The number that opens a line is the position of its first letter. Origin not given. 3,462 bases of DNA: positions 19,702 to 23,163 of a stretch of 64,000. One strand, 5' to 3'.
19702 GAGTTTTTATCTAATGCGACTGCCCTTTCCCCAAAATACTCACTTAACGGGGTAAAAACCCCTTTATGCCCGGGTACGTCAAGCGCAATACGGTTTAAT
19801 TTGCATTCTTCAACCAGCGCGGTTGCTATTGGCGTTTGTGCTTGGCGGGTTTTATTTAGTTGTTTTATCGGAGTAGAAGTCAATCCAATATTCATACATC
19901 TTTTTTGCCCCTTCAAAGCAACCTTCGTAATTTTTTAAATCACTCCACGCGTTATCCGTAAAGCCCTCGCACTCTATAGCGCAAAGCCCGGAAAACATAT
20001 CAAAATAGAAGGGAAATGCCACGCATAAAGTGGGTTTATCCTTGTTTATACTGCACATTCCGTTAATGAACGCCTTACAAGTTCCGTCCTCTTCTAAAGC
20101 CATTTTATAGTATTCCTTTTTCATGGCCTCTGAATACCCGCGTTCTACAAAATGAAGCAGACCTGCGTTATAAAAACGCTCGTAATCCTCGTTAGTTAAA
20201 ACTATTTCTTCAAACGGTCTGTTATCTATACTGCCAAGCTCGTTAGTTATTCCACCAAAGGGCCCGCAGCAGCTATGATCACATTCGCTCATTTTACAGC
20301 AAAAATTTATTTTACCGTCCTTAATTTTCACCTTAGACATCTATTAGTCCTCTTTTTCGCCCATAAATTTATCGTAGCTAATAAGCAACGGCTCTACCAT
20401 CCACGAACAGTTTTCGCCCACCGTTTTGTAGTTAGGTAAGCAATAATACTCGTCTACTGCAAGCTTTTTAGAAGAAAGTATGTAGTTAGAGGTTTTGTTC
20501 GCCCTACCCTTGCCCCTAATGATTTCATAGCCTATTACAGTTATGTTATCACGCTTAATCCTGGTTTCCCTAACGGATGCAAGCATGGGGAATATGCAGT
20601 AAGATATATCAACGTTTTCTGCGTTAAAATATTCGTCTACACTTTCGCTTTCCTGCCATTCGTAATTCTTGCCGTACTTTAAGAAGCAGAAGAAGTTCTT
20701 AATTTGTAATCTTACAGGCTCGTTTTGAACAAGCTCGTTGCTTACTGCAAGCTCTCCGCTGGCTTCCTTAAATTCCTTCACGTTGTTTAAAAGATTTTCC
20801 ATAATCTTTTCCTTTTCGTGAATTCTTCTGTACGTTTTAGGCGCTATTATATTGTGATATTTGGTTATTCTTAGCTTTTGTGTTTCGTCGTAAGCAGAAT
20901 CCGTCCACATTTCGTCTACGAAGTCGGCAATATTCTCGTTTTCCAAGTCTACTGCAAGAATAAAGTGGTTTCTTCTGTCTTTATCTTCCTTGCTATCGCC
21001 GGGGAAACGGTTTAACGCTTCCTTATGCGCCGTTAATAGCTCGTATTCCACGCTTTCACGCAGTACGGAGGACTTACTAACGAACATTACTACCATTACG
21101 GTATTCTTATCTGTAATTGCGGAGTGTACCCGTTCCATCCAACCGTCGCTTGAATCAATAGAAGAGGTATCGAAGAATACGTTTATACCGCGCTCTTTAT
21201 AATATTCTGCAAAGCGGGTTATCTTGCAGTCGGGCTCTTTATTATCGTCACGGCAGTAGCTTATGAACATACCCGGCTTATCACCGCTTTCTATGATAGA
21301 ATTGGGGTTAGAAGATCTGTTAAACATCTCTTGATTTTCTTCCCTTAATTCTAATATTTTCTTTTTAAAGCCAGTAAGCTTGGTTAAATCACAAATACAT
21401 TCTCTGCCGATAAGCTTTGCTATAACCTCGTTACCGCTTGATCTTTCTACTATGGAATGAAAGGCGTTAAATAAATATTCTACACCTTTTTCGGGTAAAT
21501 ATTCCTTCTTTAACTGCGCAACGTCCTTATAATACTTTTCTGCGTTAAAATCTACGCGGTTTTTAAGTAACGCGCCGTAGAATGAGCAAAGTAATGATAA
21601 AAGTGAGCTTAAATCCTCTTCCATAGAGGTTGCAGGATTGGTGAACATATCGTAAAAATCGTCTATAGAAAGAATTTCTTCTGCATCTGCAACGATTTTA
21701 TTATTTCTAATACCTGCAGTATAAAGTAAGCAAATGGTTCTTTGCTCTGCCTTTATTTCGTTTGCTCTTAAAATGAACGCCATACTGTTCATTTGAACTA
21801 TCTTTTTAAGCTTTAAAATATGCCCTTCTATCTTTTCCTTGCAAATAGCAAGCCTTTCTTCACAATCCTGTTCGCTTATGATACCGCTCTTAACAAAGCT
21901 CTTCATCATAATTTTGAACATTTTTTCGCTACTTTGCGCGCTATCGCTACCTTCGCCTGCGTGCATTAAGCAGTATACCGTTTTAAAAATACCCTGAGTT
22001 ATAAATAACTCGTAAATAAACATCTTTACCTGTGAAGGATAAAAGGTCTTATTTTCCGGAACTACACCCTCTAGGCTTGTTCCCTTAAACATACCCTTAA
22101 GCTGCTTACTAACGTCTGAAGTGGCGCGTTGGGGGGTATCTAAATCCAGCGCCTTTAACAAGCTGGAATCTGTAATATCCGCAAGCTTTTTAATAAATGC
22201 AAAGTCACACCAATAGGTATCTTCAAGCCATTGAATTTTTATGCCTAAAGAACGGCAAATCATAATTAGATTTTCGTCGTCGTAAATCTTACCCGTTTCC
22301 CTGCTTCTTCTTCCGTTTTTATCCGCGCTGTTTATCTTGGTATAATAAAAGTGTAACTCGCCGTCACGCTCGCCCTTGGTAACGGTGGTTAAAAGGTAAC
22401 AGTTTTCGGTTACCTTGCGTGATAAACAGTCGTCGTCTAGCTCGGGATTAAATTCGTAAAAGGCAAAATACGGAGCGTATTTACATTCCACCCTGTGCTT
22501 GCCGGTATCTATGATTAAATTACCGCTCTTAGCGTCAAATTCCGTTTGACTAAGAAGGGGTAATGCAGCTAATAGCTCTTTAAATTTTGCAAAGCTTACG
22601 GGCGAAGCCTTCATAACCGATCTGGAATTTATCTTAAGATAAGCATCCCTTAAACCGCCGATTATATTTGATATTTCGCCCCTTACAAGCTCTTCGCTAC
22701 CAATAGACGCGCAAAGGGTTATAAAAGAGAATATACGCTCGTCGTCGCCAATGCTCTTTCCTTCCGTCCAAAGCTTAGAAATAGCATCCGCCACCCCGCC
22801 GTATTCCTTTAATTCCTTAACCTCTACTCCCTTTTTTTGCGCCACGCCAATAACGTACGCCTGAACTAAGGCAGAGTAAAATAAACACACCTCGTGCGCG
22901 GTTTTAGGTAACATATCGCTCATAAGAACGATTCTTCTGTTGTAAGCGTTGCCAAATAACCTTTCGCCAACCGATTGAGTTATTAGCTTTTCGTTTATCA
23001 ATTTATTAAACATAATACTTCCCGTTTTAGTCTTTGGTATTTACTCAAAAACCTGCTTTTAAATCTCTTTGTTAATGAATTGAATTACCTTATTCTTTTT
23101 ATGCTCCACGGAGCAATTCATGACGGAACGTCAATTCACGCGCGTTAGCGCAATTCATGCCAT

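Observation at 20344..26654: Candidate undescribed three-gene conflict/defence system: 716-aa toroid-like protein + KGGSGR ParA-like ATPase + 889-aa TIR-domain protein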

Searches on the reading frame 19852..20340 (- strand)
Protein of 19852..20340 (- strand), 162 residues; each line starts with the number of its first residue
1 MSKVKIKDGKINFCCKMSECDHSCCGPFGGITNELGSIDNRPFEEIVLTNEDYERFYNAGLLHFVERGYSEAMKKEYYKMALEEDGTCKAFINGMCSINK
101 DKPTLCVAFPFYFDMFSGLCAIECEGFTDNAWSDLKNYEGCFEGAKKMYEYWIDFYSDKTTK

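Call 3: search_protein_families(library=pfam, proteins=[window:19852-20340:-], max_evalue=1)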
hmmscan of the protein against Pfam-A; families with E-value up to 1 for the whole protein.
window:19852-20340:- (162 aa): 2 families
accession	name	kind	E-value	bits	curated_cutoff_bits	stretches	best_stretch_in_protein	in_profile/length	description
PF03692.20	CxxCxxCC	-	0.0012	20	23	1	15-116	2-76/85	Putative zinc- or iron-chelating domain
PF13289.12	SIR2_2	-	0.093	13.3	24.5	1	36-66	48-70/141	SIR2-like domain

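Call 4: search_protein_families(library=padloc, proteins=[window:19852-20340:-], max_evalue=1)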
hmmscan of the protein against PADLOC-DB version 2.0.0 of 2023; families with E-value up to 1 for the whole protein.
window:19852-20340:- (162 aa): 0 families

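Call 5: search_protein_families(library=ncbifam, proteins=[window:19852-20340:-], max_evalue=1)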
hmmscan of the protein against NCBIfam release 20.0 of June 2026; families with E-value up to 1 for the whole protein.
window:19852-20340:- (162 aa): 0 families

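Call 104: search_protein_families(library=phrogs, proteins=[window:19852-20340:-], max_evalue=0.01)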
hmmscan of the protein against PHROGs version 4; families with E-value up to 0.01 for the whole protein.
window:19852-20340:- (162 aa): 0 families

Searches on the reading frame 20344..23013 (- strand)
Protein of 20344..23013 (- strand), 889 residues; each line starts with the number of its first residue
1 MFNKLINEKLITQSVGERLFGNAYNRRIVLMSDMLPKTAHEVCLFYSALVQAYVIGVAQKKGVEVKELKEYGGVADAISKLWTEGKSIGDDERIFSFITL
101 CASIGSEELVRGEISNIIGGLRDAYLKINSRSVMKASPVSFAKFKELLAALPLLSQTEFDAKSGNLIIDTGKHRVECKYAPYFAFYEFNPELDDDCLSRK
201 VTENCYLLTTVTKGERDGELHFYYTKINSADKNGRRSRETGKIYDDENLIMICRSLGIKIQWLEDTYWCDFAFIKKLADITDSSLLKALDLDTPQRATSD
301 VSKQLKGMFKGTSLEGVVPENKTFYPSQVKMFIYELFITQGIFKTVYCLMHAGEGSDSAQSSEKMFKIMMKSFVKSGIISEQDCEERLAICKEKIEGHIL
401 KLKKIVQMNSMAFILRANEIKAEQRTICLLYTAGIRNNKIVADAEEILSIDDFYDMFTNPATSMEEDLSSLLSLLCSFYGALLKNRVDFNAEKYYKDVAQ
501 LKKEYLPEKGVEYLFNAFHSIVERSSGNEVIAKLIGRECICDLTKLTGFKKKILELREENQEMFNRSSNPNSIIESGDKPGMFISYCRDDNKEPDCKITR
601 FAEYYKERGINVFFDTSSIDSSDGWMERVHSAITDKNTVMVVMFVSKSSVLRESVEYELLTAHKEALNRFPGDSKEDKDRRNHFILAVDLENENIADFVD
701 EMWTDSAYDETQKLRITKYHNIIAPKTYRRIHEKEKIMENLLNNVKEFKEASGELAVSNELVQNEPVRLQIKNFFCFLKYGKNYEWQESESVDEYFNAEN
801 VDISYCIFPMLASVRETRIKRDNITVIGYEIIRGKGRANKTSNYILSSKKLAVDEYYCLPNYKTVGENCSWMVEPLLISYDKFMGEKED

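Call 3: search_protein_families(library=pfam, proteins=[window:20344-23013:-], max_evalue=1)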
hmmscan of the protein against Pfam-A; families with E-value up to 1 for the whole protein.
window:20344-23013:- (889 aa): 3 families
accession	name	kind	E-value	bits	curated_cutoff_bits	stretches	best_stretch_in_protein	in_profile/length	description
PF13676.11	TIR_2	-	4e-07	31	28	1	583-664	2-77/122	TIR domain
PF22949.1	HRI2_3H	-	0.091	13.1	27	0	358-386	22-49/80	Heme-regulated eIF-2-alpha kinase, helical domain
PF12946.13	EGF_MSP1_1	-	0.15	12.6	27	1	855-869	22-36/37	MSP1 EGF domain 1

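Call 4: search_protein_families(library=padloc, proteins=[window:20344-23013:-], max_evalue=1)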
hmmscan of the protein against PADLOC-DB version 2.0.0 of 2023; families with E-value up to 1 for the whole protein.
window:20344-23013:- (889 aa): 3 families
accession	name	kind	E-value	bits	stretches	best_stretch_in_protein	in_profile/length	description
PDLC03957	bSEFIR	-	0.0002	19.3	1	569-642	37-100/412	-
PDLC05062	PDC-S66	-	0.0016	16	1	558-637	127-203/282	-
PDLC00434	ThsB1|ThsB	-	0.019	12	1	582-668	141-222/396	TIR-like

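Call 5: search_protein_families(library=ncbifam, proteins=[window:20344-23013:-], max_evalue=1)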
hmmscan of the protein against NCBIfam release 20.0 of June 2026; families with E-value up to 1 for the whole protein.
window:20344-23013:- (889 aa): 2 families
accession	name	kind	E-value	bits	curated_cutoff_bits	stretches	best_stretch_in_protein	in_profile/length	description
NF042941.1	Retron_TIR_antiphage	equivalog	0.0004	19.3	600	1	579-662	339-417/464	TIR domain-containing anti-phage reverse transcriptase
NF058526.1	Thoeris_type3_ThcB4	equivalog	0.00094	18.1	220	1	582-710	130-243/375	Thoeris type III anti-phage system protein ThcB4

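Call 7: find_homologous_proteins(query=window:20344-23013:-)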
Query window:20344-23013:- (889 aa): 9 proteins with E <= 0.001 among 8000 candidates.
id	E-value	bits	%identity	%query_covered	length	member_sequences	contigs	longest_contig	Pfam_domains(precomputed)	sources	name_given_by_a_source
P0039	0.0e+0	2001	100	100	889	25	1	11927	PF13676.12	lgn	-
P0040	0.0e+0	1759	85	100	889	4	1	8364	PF13676.12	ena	-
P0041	0.0e+0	1256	63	100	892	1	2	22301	PF13676.12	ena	-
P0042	0.0e+0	1167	59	100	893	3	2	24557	PF13676.12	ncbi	-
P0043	0.0e+0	1159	60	100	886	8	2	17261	PF13676.12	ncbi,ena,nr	ncbi:MAG: toll/interleukin-1 receptor domain-containing protein [Clostridia bacterium]|nr:toll/inter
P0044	0.0e+0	1134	57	100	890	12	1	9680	PF13676.12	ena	-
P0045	0.0e+0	1129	57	100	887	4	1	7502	PF13676.12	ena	-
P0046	2.5e-230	785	46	100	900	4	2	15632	PF13676.12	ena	-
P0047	4.1e-94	334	29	99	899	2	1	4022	PF13676.12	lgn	-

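Call 44: predict_structure(alignment_id=A3)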
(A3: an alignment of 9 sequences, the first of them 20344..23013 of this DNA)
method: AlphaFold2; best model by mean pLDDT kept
length: 889 residues; sequences in the alignment: 9
mean_pLDDT: 59.7   pTM: 0.33
mean pLDDT of the five models: 59.7, 57.3, 56.3, 54.0, 53.0
residues with pLDDT >= 90: 11; 70-90: 294; 50-70: 292; < 50: 292
segments of 3 or more residues with pLDDT < 50: 82-92, 129-135, 178-186, 192-194, 196-223, 225-234, 236-272, 283-298, 311-314, 331-345, 353-357, 435-449, 559-577, 753-764, 800-889
pLDDT, mean of each block of 10 residues (from residue 1): 84 72 62 71 69 69 69 71 41 63 74 71 57 51 86 82 68 63 47 45 45 40 46 41 33 33 31 52 43 44 59 50 56 42 51 54 73 70 84 76 55 60 69 49 38 59 55 71 62 58 68 77 71 54 68 57 37 47 85 75 80 65 72 85 88 88 87 79 84 77 85 86 81 80 70 37 54 71 67 64 39 27 28 26 27 28 26 27 31
secondary structure, 60 per line:
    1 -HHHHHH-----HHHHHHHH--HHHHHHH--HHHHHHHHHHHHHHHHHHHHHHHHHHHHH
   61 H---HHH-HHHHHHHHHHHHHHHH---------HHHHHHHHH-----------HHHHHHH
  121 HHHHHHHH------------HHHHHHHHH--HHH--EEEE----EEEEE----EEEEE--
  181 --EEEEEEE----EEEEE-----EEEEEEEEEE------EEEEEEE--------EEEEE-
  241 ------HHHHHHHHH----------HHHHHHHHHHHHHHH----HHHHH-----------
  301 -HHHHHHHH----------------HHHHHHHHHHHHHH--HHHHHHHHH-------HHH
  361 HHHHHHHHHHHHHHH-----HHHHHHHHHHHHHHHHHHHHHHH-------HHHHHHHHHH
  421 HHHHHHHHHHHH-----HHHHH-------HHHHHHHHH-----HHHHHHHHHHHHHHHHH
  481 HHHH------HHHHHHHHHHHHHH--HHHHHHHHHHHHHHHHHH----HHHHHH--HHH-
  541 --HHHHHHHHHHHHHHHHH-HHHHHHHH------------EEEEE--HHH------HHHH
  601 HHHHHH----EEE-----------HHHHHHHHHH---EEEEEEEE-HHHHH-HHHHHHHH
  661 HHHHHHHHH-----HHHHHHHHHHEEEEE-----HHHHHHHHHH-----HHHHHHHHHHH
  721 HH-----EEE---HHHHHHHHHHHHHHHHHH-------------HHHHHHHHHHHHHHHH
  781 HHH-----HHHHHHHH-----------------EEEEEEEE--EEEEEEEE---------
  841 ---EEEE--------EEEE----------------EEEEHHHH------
elements in order (helices of 4 or more, strands of 3 or more residues): H2-7 H13-20 H23-29 H32-61 H69-84 H94-102 H114-128 H141-149 E157-160 E165-169 E174-178 E183-189 E194-198 E204-213 E220-226 E235-239 H247-255 H266-280 H285-289 H302-309 H326-339 H342-350 H358-375 H381-403 H411-432 H438-442 H450-458 H464-484 H491-504 H507-524 H529-534 H543-559 H561-568 E581-585 H597-606 E611-613 H625-634 E638-645 H647-651 H653-669 H675-684 E685-689 H695-704 H710-722 E728-730 H734-751 H765-783 H789-796 E814-821 E824-831 E844-847 E856-859 E876-879 H880-883
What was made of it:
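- The g3 model outside the TIR is poor (pLDDT 59.7, call 44).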

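Call 46: search_solved_structures(query=window:20344-23013:-, max_evalue=1, show_alignments=2)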
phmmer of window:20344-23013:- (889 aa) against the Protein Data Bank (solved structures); distinct sequences matched with E-value up to 1: 1.
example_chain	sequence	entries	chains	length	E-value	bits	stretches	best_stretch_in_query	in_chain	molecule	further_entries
3oym_A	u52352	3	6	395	0.38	11.9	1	599-648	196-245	PFV integrase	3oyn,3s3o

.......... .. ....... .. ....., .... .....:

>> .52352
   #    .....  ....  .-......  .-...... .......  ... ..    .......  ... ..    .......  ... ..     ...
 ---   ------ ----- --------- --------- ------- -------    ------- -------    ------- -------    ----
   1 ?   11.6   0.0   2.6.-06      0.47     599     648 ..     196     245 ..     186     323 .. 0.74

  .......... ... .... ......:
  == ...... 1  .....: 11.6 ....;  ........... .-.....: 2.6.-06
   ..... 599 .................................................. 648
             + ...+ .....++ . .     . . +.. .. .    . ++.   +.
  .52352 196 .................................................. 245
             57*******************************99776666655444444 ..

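Call 47: fold_search(model_id=the predicted structure, library=pdb)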
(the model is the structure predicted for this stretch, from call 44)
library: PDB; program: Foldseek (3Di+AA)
matches with E <= 10: 382; with E <= 0.001: 0
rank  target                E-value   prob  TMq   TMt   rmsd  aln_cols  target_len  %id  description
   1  8isy_B                6.3e-03  1.00  0.11  0.21  11.6       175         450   18  Cryo-EM structure of free-state Crt-SPARTA (released 2023-10-18)
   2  8oz6_A                8.2e-03  1.00  0.11  0.23  11.1       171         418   18  cryoEM structure of SPARTA complex ligand-free (released 2023-08-16)
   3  5teb_A                9.4e-03  1.00  0.14  0.60   5.1       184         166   14  Crystal Structure of the TIR domain from the Arabidopsis Thaliana disease resistance protein RPP1 (released 2017-02-01)
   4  7xoz_A                1.0e-02  1.00  0.14  0.63   4.7       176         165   15  Crystal structure of RPPT-TIR (released 2023-11-08)
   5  7crc_B                1.4e-02  1.00  0.16  0.13   6.7       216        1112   12  Cryo-EM structure of plant NLR RPP1 tetramer in complex with ATR1 (released 2020-12-16)
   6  8spo_I                1.4e-02  1.00  0.13  0.28  22.9       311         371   14  Tetramerized activation of MapSPARTA bound with NAD+ (released 2023-08-23)
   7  5h3c_A                1.5e-02  1.00  0.14  0.65   4.3       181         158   15  Crystal structure of Arabidopsis SNC1 TIR domain (released 2016-12-07)
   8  8spo_A                1.6e-02  1.00  0.11  0.22  11.5       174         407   18  Tetramerized activation of MapSPARTA bound with NAD+ (released 2023-08-23)
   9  7crc_A                1.7e-02  1.00  0.14  0.11   7.2       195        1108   12  Cryo-EM structure of plant NLR RPP1 tetramer in complex with ATR1 (released 2020-12-16)
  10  8ffi_A                1.7e-02  1.00  0.11  0.21  11.3       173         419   17  Structure of tetramerized MapSPARTA upon guide RNA-mediated target DNA binding (released 2023-08-23)
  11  8i88_C                1.9e-02  1.00  0.11  0.22  11.6       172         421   15  Cryo-EM structure of TIR-APAZ/Ago-gRNA complex (released 2023-07-05)
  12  7rts                  2.0e-02  1.00  0.14  0.59   5.6       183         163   12  Crystal structure of the TIR domain from the grapevine disease resistance protein RUN1 without the AE interface (released 2021-10-13)
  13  8ifl_A                2.0e-02  1.00  0.10  0.21  14.2       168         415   16  Cryo-EM structure of tetrameric SPARTA gRNA-ssDNA target complex in state 1 (released 2024-01-17)
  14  8u72_D                2.0e-02  1.00  0.10  0.21  11.6       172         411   18  Cryo-EM structure of the SPARTA oligomer with guide RNA and target DNA (released 2024-06-12)
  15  8i87_C                2.6e-02  1.00  0.11  0.22  11.4       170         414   18  Cryo-EM structure of TIR-APAZ/Ago-gRNA-DNA complex (released 2023-07-19)
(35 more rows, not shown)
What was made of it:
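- On TIR domain (Pfam PF13676 TIR_2): Local pLDDT is 65-88 (calls 44, 47).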

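Call 76: search_solved_structures(query=A3, max_evalue=1)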
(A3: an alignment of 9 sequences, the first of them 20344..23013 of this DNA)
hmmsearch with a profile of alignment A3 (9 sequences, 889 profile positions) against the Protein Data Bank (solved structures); distinct sequences matched with E-value up to 1: 11.
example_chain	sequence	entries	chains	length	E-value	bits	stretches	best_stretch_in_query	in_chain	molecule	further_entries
7uwg_A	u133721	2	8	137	0.005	18.2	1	578-660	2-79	Molecular chaperone Tir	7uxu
4lzp_B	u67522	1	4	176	0.007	17.7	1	569-644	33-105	Putative uncharacterized protein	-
8g83_A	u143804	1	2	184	0.016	16.5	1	580-660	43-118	NAD(+) hydrolase AbTIR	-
7uxr_A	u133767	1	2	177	0.018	16.4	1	581-661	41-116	TIR domain protein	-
6wt6_A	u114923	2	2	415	0.028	15.8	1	582-670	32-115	Metazoan TIR-STING fusion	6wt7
4c7m_A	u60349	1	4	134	0.19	13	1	582-644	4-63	Toll/interleukin-1 receptor domain-containing protein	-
5y8f_A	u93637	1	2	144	0.42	11.8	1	581-698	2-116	Sefir domain protein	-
5y8e_A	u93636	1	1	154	0.52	11.6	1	581-698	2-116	Sefir domain protein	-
6nyr_A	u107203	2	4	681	0.61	11.3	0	2-37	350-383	Crov588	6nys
4lqc_A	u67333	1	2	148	0.73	11.1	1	577-644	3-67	TcpB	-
3h16_A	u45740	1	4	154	0.97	10.7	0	573-644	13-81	TIR protein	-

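Call 104: search_protein_families(library=phrogs, proteins=[window:20344-23013:-], max_evalue=0.01)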
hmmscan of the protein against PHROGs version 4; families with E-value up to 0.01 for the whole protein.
window:20344-23013:- (889 aa): 1 family
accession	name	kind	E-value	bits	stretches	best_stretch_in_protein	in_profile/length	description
phrog_15646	-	unknown function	2.1e-05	25.2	1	550-659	133-234/293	-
